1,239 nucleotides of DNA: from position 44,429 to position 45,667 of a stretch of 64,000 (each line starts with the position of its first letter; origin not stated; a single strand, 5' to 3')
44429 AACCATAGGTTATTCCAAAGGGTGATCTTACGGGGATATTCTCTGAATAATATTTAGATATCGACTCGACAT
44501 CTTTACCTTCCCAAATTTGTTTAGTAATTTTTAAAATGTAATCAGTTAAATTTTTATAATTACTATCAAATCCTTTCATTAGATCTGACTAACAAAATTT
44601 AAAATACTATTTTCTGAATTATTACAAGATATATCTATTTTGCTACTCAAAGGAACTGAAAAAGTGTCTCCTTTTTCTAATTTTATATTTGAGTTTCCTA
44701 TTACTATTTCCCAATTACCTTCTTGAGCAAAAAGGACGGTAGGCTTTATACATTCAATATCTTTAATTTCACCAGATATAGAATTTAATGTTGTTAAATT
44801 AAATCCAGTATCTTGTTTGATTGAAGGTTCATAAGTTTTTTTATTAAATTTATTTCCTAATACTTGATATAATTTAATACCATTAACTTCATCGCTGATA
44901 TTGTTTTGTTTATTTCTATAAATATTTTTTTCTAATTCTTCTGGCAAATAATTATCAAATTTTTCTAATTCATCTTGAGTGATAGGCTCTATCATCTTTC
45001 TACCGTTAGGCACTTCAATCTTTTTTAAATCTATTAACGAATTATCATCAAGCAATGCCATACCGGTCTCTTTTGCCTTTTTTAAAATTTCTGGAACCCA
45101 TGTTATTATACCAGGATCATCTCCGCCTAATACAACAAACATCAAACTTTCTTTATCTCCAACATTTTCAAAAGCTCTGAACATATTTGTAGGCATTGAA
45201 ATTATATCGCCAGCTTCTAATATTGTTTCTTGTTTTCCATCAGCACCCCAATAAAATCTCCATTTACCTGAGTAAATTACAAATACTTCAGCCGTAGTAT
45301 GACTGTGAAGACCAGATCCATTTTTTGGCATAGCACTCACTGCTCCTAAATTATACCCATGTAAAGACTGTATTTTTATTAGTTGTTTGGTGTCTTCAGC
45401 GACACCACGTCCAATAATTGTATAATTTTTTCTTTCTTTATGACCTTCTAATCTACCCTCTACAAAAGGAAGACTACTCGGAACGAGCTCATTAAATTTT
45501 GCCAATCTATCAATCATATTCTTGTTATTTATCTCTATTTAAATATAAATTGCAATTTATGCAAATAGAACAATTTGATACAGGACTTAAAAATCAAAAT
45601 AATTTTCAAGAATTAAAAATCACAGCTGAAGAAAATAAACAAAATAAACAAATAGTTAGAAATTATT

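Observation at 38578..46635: Orphan-fold enzyme set (bicupin, two tandem-NTF2 proteins, short MetE-like Zn thiol-alkyltransferase) wired to a CUT1 ABC importer with no ATPase gene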

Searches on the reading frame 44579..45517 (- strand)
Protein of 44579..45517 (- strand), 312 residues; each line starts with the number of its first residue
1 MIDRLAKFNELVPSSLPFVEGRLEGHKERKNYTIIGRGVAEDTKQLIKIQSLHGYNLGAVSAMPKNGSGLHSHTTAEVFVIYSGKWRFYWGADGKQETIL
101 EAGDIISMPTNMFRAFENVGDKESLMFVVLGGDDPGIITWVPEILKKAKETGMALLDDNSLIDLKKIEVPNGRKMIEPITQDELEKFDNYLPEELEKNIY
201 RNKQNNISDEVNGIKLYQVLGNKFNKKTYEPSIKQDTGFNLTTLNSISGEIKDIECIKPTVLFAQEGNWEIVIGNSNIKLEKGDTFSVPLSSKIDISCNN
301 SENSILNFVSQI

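Call 3: search_protein_families(library=pfam, proteins=[window:44579-45517:-], max_evalue=0.01)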
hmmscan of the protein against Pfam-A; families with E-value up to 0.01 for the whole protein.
window:44579-45517:- (312 aa): 2 families
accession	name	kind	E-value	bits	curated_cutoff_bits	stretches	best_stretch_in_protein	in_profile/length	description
PF07883.17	Cupin_2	-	8.7e-12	45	27.2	1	64-129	7-69/70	Cupin domain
PF00190.28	Cupin_1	-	1.2e-05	25.4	22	1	69-139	47-122/151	Cupin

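Call 4: search_protein_families(library=ncbifam, proteins=[window:44579-45517:-], max_evalue=0.01)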
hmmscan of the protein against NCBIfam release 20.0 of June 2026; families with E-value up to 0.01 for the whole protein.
window:44579-45517:- (312 aa): 0 families

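Call 17: search_solved_structures(query=window:44579-45517:-, max_evalue=1, show_alignments=1)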
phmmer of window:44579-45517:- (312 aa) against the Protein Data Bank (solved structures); distinct sequences matched with E-value up to 1: 22.
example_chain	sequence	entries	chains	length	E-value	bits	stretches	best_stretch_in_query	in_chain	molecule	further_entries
6a53_A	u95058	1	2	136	0.00021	23.9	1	53-128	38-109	Novel protein with potential Cupin domain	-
6a55_A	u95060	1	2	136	0.00026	23.6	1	53-128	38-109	Novel protein with potential Cupin domain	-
5tfz_A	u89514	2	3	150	0.00028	23.4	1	53-128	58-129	dimethylsulfoniopropionate lyase DddK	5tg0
6a54_A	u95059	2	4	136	0.001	21.6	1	53-128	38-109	Novel protein with potential Cupin domain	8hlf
1bj7_A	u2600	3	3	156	0.051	16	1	83-210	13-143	D 2 | Allergen Bos d 2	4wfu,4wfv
2f4p_A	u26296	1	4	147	0.054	15.9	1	68-126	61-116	hypothetical protein TM1010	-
4qgl_A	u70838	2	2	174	0.25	13.8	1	68-124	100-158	Acireductone dioxygenase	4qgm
4met_A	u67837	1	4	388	0.34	13.3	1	67-134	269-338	Oxalate decarboxylase OxdC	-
6tzp_A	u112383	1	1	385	0.34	13.3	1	67-134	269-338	Oxalate decarboxylase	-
6ufi_A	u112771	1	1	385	0.35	13.3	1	67-134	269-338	Cupin domain-containing protein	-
2uy8_A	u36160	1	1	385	0.35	13.3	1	67-134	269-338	OXALATE DECARBOXYLASE OXDC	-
3s0m_A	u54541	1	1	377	0.36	13.3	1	67-134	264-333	Oxalate decarboxylase oxdC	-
2uya_A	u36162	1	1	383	0.36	13.2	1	67-134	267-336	OXALATE DECARBOXYLASE OXDC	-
2v09_A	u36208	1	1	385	0.36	13.2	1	67-134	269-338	OXALATE DECARBOXYLASE OXDC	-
5vg3_A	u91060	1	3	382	0.36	13.2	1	67-134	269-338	Oxalate decarboxylase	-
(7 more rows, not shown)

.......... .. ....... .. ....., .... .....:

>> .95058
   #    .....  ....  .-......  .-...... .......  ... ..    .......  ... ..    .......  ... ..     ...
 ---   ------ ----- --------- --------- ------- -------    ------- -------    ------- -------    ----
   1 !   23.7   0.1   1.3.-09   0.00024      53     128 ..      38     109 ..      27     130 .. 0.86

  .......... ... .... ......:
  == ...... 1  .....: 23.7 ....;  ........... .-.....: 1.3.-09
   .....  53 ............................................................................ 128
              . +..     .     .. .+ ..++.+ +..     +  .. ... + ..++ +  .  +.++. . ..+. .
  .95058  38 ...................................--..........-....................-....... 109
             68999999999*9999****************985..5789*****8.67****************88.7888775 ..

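Call 64: search_solved_structures(query=A3, max_evalue=1, show_alignments=2)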
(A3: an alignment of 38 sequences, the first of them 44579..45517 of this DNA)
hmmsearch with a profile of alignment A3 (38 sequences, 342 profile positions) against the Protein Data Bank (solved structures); distinct sequences matched with E-value up to 1: 91 (the best 60 are shown).
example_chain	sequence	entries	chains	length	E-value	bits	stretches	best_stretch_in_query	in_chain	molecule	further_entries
1y3t_A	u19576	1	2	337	1.5e-07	34.5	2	270-321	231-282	Hypothetical protein yxaG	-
2h0v_A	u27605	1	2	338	1.5e-07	34.5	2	270-321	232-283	Quercetin 2,3-dioxygenase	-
5zbe_A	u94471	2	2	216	2.2e-07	33.9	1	257-331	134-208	Cupin domain protein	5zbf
8hfb_A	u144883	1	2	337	1.3e-06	31.4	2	258-329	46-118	Quercetin 2,3-dioxygenase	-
3rns_A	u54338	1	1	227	2.2e-06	30.7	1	222-328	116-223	Cupin 2 conserved barrel domain protein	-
6o2d_A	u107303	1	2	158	3.9e-06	29.9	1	197-335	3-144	Inner kinetochore subunit cnp3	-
3ibm_A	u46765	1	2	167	4.8e-06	29.6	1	212-335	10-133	Cupin 2, conserved barrel domain protein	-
3d82_A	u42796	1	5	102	3.7e-05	26.7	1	251-328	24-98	Cupin 2, conserved barrel domain protein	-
3fjs_A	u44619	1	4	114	0.00013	24.8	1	241-329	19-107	uncharacterized protein with RmlC-like cupin fold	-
4qgl_A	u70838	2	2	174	0.00014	24.8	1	82-127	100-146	Acireductone dioxygenase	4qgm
6a53_A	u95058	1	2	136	0.0002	24.3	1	251-338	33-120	Novel protein with potential Cupin domain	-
6a55_A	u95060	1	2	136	0.00024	24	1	251-336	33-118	Novel protein with potential Cupin domain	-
5tfz_A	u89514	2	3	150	0.00025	23.9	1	250-338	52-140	dimethylsulfoniopropionate lyase DddK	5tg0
2ozj_A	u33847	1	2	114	0.0003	23.6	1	236-321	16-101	Cupin 2, conserved barrel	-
4rd7_A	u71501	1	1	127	0.00035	23.5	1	255-329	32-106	Cupin 2 conserved barrel domain protein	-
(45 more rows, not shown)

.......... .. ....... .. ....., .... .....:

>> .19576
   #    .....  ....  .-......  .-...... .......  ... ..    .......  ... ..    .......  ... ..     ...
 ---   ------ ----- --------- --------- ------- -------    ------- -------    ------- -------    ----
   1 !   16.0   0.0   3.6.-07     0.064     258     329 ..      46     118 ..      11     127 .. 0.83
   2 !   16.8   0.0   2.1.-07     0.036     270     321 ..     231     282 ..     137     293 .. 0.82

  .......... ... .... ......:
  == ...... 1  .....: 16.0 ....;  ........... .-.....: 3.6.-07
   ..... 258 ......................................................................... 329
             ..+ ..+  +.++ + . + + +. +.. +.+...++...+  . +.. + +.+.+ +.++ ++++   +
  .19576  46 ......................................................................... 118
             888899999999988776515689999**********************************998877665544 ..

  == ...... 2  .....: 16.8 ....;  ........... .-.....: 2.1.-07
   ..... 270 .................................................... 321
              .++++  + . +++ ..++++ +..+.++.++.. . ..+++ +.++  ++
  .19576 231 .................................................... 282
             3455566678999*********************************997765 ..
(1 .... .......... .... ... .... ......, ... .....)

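Call 88: find_homologous_proteins(query=A3, max_evalue=1e-10)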
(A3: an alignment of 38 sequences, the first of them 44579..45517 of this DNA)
Query A3 (38 sequences) (312 aa, profile of the alignment): 2723 proteins with E <= 1e-10 among 8000 candidates; the best 120 are listed.
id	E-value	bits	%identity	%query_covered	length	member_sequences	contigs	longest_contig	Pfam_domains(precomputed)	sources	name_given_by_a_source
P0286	9.5e-139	481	33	93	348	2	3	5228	PF07883.18,PF00190.29,PF02311.26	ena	-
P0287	1.3e-137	477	34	99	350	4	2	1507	PF07883.18,PF00190.29,PF02311.26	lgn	-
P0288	1.7e-137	477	31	99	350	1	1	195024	PF07883.18,PF00190.29,PF02311.26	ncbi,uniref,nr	ncbi:cupin domain-containing protein [Pseudohalioglobus sediminis]|uniref:Cupin domain-containing pr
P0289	1.1e-136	474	32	99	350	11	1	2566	PF07883.18,PF00190.29,PF02311.26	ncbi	-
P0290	2.3e-136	473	32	99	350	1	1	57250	PF07883.18,PF00190.29,PF02311.26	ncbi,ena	-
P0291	2.4e-136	473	32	99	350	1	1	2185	PF07883.18,PF00190.29,PF02311.26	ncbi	-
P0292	5.6e-136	472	34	93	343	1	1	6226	PF07883.18,PF00190.29,PF02311.26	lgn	-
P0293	6.0e-136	472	35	94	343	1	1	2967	PF07883.18,PF00190.29,PF02311.26,PF02041.23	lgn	-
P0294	9.5e-136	471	33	97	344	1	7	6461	PF07883.18,PF00190.29,PF02311.26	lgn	-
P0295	9.6e-136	471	31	99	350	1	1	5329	PF07883.18,PF00190.29,PF02311.26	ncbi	-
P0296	1.7e-135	470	32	96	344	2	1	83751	PF07883.18,PF00190.29,PF02311.26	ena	-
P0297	2.1e-135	470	31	93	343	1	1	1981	PF07883.18,PF00190.29,PF02311.26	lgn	-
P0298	2.6e-135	469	31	92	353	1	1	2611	PF07883.18,PF00190.29,PF12973.14,PF02311.26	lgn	-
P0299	6.2e-135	468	34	97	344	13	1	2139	PF07883.18,PF00190.29,PF02311.26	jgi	-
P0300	8.1e-135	468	40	65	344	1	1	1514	PF07883.18,PF00190.29,PF02311.26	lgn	-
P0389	1.5e-125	437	33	93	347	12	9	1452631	PF07883.18,PF00190.29,PF02311.26,PF11699.15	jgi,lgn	jgi:mannose-6-phosphate isomerase-like protein (cupin superfamily)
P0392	2.9e-125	436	33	93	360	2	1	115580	PF07883.18,PF00190.29,PF02311.26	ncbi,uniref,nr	ncbi:cupin domain-containing protein [Pelagibius sp.]|uniref:cupin domain-containing protein n=1 Tax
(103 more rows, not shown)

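Call 91: find_encoding_contigs(protein=P0392, flank=10000, max_places=1)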
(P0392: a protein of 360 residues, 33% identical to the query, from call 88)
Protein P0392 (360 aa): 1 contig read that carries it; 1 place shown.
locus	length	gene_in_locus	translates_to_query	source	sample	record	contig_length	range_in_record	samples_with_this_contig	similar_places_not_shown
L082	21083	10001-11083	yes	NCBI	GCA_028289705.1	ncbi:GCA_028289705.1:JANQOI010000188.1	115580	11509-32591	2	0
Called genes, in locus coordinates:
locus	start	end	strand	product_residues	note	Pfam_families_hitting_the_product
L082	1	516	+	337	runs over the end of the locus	PF07366:SnoaL, PF12680:SnoaL_2 (weak), PF07366:SnoaL, PF12680:SnoaL_2 (weak)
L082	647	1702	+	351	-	PF00005:ABC_tran, PF02463:SMC_N (weak), PF17912:OB_MalK (weak)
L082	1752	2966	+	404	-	PF01547:SBP_bac_1, PF13416:SBP_bac_8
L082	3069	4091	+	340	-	PF00528:BPD_transp_1 (weak)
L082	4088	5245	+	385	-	PF00528:BPD_transp_1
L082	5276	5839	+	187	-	PF07366:SnoaL, PF12680:SnoaL_2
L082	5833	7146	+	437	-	PF00815:Histidinol_dh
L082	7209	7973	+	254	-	PF23441:SDR, PF00106:adh_short, PF08659:KR, PF13561:adh_short_C2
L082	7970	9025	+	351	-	PF00356:LacI, PF00532:Peripla_BP_1, PF13407:Peripla_BP_4, PF13377:Peripla_BP_3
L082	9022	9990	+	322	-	PF07366:SnoaL (weak), PF12680:SnoaL_2 (weak)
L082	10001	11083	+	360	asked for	PF00190:Cupin_1 (faint), PF02311:AraC_binding (faint), PF07883:Cupin_2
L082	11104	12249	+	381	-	PF01717:Meth_synt_2 (faint)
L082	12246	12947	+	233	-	PF12697:Abhydrolase_6, PF00975:Thioesterase (weak), PF00561:Abhydrolase_1 (weak), PF12146:Hydrolase_4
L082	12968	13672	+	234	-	PF03737:RraA-like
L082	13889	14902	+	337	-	PF00491:Arginase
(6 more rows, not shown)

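Call 92: find_encoding_contigs(protein=P0389, flank=10000, max_places=1)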
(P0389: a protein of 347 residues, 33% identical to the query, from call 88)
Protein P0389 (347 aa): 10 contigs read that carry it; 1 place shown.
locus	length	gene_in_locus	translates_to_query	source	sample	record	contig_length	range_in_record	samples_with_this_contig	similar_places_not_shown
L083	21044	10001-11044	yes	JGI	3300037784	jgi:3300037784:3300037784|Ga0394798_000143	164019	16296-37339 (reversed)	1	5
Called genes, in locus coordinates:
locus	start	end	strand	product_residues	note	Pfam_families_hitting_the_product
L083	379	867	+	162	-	PF04386:SspB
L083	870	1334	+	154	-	PF13622:4HBT_3, PF03061:4HBT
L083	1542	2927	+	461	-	-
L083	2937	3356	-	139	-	PF01124:MAPEG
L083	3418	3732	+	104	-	PF01638:HxlR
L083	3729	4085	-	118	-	PF05866:RusA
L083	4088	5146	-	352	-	PF00762:Ferrochelatase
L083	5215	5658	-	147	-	PF11071:Nuc_deoxyri_tr3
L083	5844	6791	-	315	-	PF01370:Epimerase, PF04321:RmlD_sub_bind (faint)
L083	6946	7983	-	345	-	PF07366:SnoaL, PF12680:SnoaL_2, PF07366:SnoaL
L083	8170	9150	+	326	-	PF12680:SnoaL_2 (faint), PF07366:SnoaL (faint)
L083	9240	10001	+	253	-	PF12697:Abhydrolase_6, PF12146:Hydrolase_4, PF00561:Abhydrolase_1 (weak)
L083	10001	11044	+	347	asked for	PF02311:AraC_binding (faint), PF00190:Cupin_1 (faint), PF07883:Cupin_2, PF11699:CENP-C_C (faint), PF07883:Cupin_2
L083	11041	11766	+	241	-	PF00106:adh_short, PF01370:Epimerase (weak), PF08659:KR (faint), PF13561:adh_short_C2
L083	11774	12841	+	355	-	PF07366:SnoaL, PF12680:SnoaL_2 (weak)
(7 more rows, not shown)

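Call 96: predict_structure(alignment_id=A5)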
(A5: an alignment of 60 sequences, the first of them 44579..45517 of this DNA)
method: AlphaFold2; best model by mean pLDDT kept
length: 312 residues; sequences in the alignment: 60
mean_pLDDT: 93.7   pTM: 0.92
mean pLDDT of the five models: 93.7, 92.4, 91.3, 91.1, 90.7
residues with pLDDT >= 90: 267; 70-90: 44; 50-70: 1; < 50: 0
segments of 3 or more residues with pLDDT < 50: none
pLDDT, mean of each block of 10 residues (from residue 1): 94 90 86 90 89 95 95 96 98 95 97 97 97 90 93 91 91 94 95 96 84 95 90 95 96 95 97 97 96 96 95 93
secondary structure, 60 per line:
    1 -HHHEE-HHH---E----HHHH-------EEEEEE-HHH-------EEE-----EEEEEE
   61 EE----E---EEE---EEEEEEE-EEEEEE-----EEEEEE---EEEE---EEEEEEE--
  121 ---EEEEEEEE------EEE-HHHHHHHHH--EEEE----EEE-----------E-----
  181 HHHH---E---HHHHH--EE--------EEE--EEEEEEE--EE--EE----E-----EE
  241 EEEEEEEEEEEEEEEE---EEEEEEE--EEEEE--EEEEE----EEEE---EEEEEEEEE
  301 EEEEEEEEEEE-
elements in order: H19-22 E30-35 E47-49 E55-62 E71-73 E77-83 E85-90 E96-101 E105-108 E112-118 E124-131 E138-140 H142-150 E153-156 E161-163 H181-184 H192-196 E209-211 E214-220 E239-256 E260-266 E269-273 E276-280 E285-288 E292-311

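Call 98: fold_search(model_id=the predicted structure, library=pdb)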
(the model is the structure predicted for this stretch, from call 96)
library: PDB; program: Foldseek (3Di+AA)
matches with E <= 10: 1928; with E <= 0.001: 699
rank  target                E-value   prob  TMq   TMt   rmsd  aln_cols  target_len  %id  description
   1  5e1r_E                9.8e-16  1.00  0.59  0.52   9.1       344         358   14  Crystal structure of pecan (carya illinoinensis) vicilin, a new food allergen (released 2016-08-10)
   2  5e1r_C                1.4e-15  1.00  0.58  0.51   8.9       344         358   13  Crystal structure of pecan (carya illinoinensis) vicilin, a new food allergen (released 2016-08-10)
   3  5e1r_B                2.4e-15  1.00  0.56  0.50   9.3       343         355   14  Crystal structure of pecan (carya illinoinensis) vicilin, a new food allergen (released 2016-08-10)
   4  5e1r_D                4.1e-15  1.00  0.57  0.51   9.2       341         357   13  Crystal structure of pecan (carya illinoinensis) vicilin, a new food allergen (released 2016-08-10)
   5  3smh_E                4.1e-15  1.00  0.56  0.49   9.6       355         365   12  Crystal structure of major peanut allergen Ara h 1 (released 2012-02-15)
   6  6l4c_C                5.7e-15  1.00  0.56  0.51   9.2       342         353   12  Crystal structure of vicilin from Corylus avellana (Hazelnut) (released 2019-12-04)
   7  2eaa_B                6.4e-15  1.00  0.53  0.45   9.6       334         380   12  Crystal Structure of Adzuki Bean 7S Globulin-3 (released 2008-02-05)
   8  6km8                  8.4e-15  1.00  0.58  0.54   8.1       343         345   12  Crystal Structure of Momordica charantia 7S globulin (released 2020-02-12)
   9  2vqa_A                8.4e-15  1.00  0.55  0.49   9.9       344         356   12  Protein-folding location can regulate Mn versus Cu- or Zn-binding. Crystal Structure of MncA. (released 2008-10-28)
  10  5e1r_A                9.4e-15  1.00  0.58  0.52   9.2       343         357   14  Crystal structure of pecan (carya illinoinensis) vicilin, a new food allergen (released 2016-08-10)
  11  3smh_B                1.1e-14  1.00  0.51  0.45   9.9       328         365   13  Crystal structure of major peanut allergen Ara h 1 (released 2012-02-15)
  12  6l4c_A                1.2e-14  1.00  0.58  0.51   9.0       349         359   13  Crystal structure of vicilin from Corylus avellana (Hazelnut) (released 2019-12-04)
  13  3smh_D                1.3e-14  1.00  0.56  0.48   9.6       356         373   13  Crystal structure of major peanut allergen Ara h 1 (released 2012-02-15)
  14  1uik_B                1.3e-14  1.00  0.53  0.46   9.7       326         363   13  Crystal structure of soybean beta-conglycinin alpha prime homotrimer (released 2004-07-16)
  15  3smh_A                1.5e-14  1.00  0.55  0.47   9.7       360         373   12  Crystal structure of major peanut allergen Ara h 1 (released 2012-02-15)
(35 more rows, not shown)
